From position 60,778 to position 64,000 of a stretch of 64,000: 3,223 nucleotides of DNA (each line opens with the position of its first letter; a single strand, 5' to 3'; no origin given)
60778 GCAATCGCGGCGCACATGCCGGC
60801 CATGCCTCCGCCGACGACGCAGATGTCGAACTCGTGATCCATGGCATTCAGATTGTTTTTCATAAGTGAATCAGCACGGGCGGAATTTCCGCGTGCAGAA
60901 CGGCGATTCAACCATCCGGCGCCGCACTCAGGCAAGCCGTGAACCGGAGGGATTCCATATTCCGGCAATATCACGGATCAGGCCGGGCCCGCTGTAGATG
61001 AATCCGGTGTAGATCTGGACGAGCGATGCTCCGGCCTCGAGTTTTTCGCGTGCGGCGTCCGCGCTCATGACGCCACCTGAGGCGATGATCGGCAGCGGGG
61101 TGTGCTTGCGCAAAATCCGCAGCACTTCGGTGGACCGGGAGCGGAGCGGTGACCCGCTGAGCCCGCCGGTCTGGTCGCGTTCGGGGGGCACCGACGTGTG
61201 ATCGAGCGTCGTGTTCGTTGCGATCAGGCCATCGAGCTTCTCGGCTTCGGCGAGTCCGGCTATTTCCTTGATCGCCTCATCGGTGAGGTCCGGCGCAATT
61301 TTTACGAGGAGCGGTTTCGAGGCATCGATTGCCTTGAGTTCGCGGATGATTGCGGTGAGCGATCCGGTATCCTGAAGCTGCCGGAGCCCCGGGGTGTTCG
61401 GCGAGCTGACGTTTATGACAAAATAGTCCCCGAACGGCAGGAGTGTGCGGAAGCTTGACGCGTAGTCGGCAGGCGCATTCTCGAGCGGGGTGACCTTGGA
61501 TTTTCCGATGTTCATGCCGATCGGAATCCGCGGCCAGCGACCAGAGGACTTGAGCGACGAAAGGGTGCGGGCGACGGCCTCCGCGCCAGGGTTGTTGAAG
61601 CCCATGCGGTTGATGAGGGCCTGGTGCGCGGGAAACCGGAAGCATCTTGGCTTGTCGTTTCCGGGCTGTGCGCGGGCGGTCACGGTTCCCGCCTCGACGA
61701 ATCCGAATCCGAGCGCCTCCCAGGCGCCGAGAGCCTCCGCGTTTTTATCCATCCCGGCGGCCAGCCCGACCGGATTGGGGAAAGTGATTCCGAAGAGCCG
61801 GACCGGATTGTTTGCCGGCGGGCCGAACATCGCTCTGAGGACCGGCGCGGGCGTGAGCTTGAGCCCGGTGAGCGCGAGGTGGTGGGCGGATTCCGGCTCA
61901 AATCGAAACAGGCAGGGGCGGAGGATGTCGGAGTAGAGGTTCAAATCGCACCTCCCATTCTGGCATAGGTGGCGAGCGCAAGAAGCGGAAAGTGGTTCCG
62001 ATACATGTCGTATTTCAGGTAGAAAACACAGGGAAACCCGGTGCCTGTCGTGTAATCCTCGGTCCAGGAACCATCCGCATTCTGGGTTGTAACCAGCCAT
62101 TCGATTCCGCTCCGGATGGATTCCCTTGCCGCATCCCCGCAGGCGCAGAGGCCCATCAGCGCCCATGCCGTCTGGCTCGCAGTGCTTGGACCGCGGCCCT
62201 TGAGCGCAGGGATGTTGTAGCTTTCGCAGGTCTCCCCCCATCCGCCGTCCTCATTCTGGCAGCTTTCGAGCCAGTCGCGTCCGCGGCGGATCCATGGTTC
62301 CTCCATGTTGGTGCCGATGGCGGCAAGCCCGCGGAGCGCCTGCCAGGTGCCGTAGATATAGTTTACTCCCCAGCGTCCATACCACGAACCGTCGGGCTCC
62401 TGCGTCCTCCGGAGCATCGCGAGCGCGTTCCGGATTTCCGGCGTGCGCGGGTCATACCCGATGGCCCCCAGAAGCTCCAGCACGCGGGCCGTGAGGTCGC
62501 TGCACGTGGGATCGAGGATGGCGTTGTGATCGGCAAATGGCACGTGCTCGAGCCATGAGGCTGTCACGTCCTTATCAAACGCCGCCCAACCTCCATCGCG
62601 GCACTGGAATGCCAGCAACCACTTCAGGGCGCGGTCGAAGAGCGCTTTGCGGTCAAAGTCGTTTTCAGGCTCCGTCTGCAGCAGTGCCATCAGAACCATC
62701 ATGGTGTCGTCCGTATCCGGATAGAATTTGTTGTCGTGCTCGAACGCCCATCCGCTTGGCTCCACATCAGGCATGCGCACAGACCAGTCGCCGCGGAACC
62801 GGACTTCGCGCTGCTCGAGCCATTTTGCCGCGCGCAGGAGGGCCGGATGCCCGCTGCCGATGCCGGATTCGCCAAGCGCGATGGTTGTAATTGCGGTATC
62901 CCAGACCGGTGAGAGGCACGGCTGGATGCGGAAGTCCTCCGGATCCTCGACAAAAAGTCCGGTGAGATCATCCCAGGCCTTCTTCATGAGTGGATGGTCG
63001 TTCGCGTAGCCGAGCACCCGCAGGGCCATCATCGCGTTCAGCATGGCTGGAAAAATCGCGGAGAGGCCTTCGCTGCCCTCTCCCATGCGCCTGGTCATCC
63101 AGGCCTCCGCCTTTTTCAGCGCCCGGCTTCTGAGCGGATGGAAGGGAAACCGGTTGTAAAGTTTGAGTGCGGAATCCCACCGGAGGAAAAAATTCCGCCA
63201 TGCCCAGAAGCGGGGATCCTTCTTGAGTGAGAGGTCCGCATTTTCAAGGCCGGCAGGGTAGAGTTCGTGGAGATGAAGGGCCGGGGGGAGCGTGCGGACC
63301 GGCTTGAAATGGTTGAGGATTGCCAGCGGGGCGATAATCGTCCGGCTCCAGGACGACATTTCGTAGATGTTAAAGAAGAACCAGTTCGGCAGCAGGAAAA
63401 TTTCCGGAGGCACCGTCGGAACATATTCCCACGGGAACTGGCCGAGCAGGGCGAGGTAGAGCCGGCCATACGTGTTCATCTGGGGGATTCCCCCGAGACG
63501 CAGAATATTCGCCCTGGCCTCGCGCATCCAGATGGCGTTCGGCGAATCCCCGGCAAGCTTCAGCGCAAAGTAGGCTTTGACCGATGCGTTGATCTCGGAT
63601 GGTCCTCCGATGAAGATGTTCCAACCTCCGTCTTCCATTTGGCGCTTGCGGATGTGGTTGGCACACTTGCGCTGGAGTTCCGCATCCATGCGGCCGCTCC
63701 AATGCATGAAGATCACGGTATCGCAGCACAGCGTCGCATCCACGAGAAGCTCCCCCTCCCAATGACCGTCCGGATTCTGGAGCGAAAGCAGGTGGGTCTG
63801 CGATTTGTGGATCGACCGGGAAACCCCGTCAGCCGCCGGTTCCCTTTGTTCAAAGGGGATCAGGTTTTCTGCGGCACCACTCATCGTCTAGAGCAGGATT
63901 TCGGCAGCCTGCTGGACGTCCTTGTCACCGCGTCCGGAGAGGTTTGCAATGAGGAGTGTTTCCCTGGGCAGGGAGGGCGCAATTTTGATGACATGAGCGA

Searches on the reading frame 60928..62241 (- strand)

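Call 9: search_protein_families(library=pfam, proteins=[window:60928-62241:-], max_evalue=0.001)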
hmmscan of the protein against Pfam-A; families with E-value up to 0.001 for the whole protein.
window:60928-62241:- (437 aa): 1 family
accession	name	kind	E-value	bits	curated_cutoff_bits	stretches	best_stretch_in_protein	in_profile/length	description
PF01180.27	DHO_dh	-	5.8e-80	269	27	1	147-425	4-283/291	Dihydroorotate dehydrogenase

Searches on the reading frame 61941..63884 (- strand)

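Call 9: search_protein_families(library=pfam, proteins=[window:61941-63884:-], max_evalue=0.001)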
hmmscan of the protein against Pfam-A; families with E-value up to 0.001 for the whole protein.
window:61941-63884:- (647 aa): 5 families
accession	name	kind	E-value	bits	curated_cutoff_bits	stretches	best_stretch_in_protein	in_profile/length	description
PF13243.12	SQHop_cyclase_C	-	2.7e-141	470.7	26.1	1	324-641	1-318/319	Squalene-hopene cyclase C-terminal domain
PF13249.12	SQHop_cyclase_N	-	2.2e-112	375.4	26.2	1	25-314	1-289/291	Squalene-hopene cyclase N-terminal domain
PF00432.27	Prenyltrans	-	2.1e-08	34.4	26.5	1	517-612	36-123/304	Prenyltransferase alpha-alpha toroid domain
PF07678.20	TED_complement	-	0.00011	21.8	22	0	495-580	76-163/312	A-macroglobulin TED domain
PF09492.16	Pec_lyase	-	0.00033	20.5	22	0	394-454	44-101/292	Pectic acid lyase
